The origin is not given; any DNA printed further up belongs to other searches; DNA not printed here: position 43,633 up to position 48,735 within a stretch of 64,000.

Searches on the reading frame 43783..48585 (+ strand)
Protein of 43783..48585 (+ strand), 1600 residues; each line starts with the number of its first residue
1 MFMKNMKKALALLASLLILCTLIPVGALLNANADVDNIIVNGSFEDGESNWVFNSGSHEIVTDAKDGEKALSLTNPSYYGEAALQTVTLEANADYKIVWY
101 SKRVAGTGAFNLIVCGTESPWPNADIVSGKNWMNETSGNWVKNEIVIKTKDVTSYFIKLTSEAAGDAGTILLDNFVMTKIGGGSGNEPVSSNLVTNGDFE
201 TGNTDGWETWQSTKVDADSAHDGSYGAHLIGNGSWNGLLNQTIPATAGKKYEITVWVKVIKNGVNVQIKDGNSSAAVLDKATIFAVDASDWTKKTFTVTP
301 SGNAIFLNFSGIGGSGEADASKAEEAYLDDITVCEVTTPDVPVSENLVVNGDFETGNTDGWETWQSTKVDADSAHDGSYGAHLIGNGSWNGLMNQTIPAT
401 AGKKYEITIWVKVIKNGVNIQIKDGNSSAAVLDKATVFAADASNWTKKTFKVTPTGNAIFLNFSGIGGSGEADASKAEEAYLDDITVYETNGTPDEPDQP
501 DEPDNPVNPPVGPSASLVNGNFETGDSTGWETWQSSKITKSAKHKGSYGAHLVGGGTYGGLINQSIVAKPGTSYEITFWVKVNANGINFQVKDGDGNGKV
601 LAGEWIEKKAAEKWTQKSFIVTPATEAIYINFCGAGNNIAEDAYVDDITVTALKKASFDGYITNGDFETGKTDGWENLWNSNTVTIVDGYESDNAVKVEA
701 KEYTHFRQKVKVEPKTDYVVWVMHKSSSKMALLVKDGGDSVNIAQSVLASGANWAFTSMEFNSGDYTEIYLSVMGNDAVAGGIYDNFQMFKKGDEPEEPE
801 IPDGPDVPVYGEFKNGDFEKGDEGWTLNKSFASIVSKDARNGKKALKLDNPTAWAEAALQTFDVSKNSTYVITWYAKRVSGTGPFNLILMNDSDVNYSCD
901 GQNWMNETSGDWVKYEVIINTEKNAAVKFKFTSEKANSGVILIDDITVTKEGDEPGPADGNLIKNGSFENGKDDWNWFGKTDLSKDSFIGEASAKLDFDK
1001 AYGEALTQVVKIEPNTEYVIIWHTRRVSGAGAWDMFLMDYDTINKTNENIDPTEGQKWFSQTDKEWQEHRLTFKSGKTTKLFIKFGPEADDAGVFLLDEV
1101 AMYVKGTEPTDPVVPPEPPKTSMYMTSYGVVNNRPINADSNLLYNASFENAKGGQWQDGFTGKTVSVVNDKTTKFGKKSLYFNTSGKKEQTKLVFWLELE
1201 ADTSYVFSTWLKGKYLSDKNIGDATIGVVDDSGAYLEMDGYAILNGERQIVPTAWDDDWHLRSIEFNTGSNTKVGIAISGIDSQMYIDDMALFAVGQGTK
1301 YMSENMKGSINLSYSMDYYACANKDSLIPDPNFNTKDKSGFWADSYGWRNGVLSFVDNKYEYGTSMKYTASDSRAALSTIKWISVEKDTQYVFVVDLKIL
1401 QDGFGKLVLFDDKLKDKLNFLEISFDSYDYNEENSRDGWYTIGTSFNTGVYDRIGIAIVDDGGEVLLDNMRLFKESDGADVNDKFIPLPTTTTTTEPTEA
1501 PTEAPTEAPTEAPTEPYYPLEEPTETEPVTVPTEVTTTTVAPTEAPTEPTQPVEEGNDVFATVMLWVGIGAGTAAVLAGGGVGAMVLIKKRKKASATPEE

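Call 17: search_protein_families(library=pfam, proteins=[window:43783-48585:+], max_evalue=0.001)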
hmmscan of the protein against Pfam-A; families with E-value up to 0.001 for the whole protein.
window:43783-48585:+ (1600 aa): 2 families
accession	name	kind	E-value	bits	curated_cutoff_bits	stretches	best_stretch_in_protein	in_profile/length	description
PF02018.23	CBM_4_9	-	3.4e-69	231.9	25.9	7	191-303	1-121/136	Carbohydrate binding domain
PF00629.30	MAM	-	1.8e-06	28.4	26.4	0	871-950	75-154/158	MAM domain, meprin/A5/mu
